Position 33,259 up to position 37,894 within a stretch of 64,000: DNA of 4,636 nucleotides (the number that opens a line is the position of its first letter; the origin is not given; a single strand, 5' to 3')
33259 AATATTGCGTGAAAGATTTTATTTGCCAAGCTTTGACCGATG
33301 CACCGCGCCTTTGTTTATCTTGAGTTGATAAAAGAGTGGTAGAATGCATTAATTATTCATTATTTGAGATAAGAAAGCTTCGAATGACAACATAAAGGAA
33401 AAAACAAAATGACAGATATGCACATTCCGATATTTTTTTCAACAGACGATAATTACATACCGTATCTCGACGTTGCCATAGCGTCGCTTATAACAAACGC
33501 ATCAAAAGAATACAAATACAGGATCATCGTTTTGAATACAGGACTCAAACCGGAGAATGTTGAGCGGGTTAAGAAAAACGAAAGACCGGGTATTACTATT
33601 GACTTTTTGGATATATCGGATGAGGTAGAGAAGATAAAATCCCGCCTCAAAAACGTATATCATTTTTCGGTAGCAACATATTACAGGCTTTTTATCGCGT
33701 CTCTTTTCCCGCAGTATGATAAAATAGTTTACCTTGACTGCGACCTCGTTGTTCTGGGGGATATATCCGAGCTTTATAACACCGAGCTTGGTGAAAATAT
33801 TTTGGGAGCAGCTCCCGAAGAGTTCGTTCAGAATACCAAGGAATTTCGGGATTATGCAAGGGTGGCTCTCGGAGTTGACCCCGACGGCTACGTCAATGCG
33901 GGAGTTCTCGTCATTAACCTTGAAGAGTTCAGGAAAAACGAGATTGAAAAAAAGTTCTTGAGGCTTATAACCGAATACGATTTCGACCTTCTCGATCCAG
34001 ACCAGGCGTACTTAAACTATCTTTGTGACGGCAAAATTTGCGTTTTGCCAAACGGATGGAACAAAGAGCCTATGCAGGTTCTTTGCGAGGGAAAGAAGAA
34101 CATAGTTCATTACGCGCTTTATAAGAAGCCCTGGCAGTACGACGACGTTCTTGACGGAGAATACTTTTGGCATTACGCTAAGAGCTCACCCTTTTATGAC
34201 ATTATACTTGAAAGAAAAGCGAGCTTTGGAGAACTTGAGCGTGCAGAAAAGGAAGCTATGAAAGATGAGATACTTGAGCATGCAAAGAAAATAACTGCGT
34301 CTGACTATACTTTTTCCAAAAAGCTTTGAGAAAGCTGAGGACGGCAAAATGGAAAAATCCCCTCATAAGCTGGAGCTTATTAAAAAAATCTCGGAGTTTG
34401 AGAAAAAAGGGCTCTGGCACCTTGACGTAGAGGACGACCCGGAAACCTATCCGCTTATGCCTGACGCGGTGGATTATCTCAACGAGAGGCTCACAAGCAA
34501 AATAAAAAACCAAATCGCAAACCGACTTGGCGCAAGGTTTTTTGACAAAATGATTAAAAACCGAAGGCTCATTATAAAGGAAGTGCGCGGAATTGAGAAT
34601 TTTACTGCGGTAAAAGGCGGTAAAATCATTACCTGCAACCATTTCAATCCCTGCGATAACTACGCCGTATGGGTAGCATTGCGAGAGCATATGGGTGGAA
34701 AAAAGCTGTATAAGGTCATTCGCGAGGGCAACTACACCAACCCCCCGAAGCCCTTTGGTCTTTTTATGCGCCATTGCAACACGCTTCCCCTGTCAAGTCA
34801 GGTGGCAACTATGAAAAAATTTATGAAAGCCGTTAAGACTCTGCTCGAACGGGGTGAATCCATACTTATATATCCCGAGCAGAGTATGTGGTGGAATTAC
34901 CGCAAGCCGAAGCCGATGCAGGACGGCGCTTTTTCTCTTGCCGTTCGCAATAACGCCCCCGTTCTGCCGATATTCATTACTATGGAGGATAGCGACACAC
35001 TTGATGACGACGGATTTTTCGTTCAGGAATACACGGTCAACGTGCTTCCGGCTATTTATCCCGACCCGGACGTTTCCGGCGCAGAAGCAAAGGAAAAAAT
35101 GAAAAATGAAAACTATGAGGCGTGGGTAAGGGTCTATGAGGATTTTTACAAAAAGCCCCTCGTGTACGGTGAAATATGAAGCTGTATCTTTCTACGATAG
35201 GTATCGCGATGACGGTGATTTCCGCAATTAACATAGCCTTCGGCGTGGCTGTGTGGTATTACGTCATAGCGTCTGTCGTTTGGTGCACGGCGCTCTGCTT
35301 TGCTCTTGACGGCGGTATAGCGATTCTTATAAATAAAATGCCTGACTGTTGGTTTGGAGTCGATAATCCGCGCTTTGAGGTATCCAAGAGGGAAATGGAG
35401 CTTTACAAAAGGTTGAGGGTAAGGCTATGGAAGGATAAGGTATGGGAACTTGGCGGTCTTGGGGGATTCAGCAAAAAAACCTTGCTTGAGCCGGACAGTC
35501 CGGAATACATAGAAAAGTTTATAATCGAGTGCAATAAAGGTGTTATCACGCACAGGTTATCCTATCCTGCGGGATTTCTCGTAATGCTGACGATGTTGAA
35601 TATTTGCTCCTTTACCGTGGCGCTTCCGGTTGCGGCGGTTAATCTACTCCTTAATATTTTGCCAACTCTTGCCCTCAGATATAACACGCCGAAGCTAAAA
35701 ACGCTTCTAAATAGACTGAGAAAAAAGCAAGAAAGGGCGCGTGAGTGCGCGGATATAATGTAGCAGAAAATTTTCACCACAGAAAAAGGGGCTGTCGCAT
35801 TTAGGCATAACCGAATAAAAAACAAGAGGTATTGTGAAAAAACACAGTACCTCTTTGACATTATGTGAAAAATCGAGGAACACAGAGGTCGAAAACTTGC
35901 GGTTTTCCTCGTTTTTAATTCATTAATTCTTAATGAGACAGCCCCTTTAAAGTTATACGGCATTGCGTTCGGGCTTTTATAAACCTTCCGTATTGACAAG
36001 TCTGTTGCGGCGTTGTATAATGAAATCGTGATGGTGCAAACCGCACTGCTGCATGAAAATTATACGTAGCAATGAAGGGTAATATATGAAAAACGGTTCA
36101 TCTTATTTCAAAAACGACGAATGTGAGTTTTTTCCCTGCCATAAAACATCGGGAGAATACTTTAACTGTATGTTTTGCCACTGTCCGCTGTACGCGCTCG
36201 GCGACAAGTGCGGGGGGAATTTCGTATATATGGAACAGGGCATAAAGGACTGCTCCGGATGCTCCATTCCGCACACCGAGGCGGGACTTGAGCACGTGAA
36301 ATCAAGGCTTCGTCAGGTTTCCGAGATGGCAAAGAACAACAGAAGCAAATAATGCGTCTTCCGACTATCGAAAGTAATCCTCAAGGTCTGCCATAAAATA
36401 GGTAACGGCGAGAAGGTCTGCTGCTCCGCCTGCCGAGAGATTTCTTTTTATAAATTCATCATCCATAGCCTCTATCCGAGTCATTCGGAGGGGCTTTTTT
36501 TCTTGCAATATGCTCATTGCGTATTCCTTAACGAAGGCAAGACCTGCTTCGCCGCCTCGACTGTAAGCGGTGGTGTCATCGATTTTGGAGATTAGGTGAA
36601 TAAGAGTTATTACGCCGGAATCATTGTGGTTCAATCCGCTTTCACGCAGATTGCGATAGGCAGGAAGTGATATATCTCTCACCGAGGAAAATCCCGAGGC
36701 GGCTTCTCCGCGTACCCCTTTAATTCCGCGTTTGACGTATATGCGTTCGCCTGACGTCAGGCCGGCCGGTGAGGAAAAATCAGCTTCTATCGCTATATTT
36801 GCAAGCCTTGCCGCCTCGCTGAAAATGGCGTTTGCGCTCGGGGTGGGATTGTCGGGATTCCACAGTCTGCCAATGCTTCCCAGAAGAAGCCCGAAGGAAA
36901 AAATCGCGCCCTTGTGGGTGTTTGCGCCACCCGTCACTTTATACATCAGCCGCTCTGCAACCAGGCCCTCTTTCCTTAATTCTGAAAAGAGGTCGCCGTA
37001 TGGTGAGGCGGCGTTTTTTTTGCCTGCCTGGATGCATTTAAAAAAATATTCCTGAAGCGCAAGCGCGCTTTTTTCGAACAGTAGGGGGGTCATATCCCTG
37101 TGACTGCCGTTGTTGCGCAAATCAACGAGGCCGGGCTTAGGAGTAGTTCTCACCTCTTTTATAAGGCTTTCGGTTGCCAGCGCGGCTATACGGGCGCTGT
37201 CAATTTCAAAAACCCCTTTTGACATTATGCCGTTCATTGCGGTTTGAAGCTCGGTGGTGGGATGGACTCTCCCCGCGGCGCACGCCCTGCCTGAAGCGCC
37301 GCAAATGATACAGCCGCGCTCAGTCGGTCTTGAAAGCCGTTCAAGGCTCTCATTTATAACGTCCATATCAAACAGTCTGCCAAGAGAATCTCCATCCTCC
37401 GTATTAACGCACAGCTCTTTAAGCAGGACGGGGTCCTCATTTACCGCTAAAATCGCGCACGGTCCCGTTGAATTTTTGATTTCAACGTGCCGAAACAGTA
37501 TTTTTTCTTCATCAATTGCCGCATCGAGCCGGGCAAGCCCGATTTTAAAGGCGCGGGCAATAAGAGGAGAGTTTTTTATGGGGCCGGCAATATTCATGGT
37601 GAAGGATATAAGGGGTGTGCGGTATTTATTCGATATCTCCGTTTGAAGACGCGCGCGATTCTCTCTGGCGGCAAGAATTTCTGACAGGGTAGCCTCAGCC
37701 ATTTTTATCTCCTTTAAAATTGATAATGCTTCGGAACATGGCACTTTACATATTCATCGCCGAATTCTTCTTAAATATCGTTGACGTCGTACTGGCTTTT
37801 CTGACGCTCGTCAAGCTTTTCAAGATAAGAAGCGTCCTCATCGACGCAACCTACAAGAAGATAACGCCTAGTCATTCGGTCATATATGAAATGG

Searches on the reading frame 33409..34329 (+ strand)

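Call 3: search_protein_families(library=pfam, proteins=[window:33409-34329:+], max_evalue=0.01)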
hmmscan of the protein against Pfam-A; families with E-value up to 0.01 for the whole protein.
window:33409-34329:+ (306 aa): 2 families
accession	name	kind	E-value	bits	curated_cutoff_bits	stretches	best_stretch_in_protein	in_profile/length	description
PF01501.26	Glyco_transf_8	-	2.7e-44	152.1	24.3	1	7-244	1-251/253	Glycosyl transferase family 8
PF18404.7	Glyco_transf_24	-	4.3e-07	30.1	25.7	1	86-183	78-179/268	Glucosyltransferase 24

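Call 4: search_protein_families(library=ncbifam, proteins=[window:33409-34329:+], max_evalue=0.01)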
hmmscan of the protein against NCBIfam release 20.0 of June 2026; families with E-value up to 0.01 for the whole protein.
window:33409-34329:+ (306 aa): 1 family
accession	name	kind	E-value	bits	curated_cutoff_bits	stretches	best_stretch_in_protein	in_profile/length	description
NF011718.0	PRK15171.1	equivalog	1.7e-20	73.5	461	1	5-272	27-303/337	lipopolysaccharide 3-alpha-galactosyltransferase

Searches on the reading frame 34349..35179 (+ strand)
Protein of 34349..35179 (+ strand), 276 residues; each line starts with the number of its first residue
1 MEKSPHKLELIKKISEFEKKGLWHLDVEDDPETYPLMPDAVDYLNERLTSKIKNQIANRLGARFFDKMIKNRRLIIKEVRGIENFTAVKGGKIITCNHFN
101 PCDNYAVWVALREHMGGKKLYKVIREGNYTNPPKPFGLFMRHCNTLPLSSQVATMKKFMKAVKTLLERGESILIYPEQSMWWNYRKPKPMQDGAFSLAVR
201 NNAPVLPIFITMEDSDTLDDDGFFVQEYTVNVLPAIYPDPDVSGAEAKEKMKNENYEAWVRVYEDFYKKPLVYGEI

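Call 30: search_protein_families(library=pfam, proteins=[window:34349-35179:+], max_evalue=0.0001)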
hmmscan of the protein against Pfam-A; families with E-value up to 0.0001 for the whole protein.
window:34349-35179:+ (276 aa): 1 family
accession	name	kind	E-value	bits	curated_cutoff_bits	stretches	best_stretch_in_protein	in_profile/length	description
PF01553.26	Acyltransferase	-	3.1e-14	53.4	23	1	78-210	3-131/132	Acyltransferase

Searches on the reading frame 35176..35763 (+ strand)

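Call 30: search_protein_families(library=pfam, proteins=[window:35176-35763:+], max_evalue=0.0001)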
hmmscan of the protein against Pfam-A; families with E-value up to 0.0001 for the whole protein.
window:35176-35763:+ (195 aa): 1 family
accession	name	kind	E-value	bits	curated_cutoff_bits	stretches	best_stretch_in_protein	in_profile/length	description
PF18927.5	CrtO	-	2.5e-19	70.2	27.3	1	59-180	4-123/123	Glycosyl-4,4'-diaponeurosporenoate acyltransferase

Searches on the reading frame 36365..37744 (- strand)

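Call 30: search_protein_families(library=pfam, proteins=[window:36365-37744:-], max_evalue=0.0001)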
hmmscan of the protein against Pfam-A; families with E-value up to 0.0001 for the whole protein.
window:36365-37744:- (459 aa): 2 families
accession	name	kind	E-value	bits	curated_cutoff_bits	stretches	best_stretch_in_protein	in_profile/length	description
PF01874.21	CitG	-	2.9e-70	237.5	27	1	187-451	1-283/284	ATP:dephospho-CoA triphosphoribosyl transferase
PF03802.19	CitX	-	3.9e-40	137.7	25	1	19-175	2-163/165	Apo-citrate lyase phosphoribosyl-dephospho-CoA transferase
